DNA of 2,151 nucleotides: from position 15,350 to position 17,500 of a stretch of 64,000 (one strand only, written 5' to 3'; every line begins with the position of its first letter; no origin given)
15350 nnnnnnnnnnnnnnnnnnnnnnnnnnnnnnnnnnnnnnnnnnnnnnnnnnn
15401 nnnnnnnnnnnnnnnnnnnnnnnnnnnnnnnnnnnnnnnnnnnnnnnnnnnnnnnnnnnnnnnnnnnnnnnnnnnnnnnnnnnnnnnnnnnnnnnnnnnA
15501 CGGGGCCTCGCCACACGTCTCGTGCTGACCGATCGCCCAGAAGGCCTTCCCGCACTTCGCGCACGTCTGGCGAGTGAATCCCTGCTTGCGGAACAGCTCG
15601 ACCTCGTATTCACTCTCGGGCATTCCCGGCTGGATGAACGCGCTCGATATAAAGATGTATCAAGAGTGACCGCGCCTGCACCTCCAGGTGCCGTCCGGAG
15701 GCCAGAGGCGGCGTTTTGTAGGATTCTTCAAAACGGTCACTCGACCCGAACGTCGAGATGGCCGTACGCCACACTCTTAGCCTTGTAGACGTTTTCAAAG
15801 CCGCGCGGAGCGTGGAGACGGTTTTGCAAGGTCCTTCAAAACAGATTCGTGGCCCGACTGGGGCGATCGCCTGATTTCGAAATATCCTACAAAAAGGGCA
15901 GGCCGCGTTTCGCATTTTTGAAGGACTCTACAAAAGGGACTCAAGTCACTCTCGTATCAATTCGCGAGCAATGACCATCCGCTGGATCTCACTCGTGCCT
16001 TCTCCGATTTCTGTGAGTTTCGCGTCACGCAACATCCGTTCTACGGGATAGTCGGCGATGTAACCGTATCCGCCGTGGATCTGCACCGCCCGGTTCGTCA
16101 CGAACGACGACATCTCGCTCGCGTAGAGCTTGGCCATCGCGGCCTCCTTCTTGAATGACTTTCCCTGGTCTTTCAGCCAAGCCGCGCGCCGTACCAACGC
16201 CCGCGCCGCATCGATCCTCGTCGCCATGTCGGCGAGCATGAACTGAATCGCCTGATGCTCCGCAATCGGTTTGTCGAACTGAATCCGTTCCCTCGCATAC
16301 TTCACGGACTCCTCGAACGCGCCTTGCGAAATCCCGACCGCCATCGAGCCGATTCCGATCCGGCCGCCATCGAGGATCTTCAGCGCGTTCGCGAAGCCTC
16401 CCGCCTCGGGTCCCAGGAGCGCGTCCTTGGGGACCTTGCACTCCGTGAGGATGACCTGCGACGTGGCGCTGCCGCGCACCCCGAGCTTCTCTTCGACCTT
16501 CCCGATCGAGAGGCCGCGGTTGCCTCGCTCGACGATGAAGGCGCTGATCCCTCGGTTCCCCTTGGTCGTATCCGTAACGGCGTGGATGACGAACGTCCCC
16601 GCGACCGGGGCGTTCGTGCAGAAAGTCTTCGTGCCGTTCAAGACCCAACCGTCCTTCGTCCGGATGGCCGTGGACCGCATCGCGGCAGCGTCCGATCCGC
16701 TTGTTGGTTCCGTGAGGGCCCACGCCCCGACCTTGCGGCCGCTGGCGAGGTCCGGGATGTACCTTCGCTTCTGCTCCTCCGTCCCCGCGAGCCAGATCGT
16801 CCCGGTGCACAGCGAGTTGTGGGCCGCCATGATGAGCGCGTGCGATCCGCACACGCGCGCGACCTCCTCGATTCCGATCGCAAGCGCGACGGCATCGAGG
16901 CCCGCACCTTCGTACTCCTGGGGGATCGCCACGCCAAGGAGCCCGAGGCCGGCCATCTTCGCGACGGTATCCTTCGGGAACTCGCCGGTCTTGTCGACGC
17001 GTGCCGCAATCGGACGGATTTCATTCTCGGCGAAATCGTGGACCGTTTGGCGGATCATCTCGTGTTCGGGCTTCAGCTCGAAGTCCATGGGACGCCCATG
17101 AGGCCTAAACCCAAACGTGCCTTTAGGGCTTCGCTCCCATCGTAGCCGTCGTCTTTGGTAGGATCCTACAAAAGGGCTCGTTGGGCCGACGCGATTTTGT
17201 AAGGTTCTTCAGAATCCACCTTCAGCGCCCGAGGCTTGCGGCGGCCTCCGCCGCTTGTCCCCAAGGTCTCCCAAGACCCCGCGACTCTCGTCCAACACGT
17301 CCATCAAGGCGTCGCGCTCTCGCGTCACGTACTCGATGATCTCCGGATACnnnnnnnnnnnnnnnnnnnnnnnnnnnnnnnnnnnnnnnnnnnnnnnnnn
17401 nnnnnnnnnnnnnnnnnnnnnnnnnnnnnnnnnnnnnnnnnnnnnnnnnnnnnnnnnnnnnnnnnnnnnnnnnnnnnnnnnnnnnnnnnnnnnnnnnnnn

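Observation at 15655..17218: Seven copies of a TTTTG-N10-CAAAA palindrome flank the acyl-CoA dehydrogenase gene; the downstream block is bounded by an inverted repeat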

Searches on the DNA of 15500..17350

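Call 89: search_rna_families(source=window, start=15500, end=17350, threshold=evalue, max_evalue=1)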
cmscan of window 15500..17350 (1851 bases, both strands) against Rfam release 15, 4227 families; matches with E-value up to 1: 0.
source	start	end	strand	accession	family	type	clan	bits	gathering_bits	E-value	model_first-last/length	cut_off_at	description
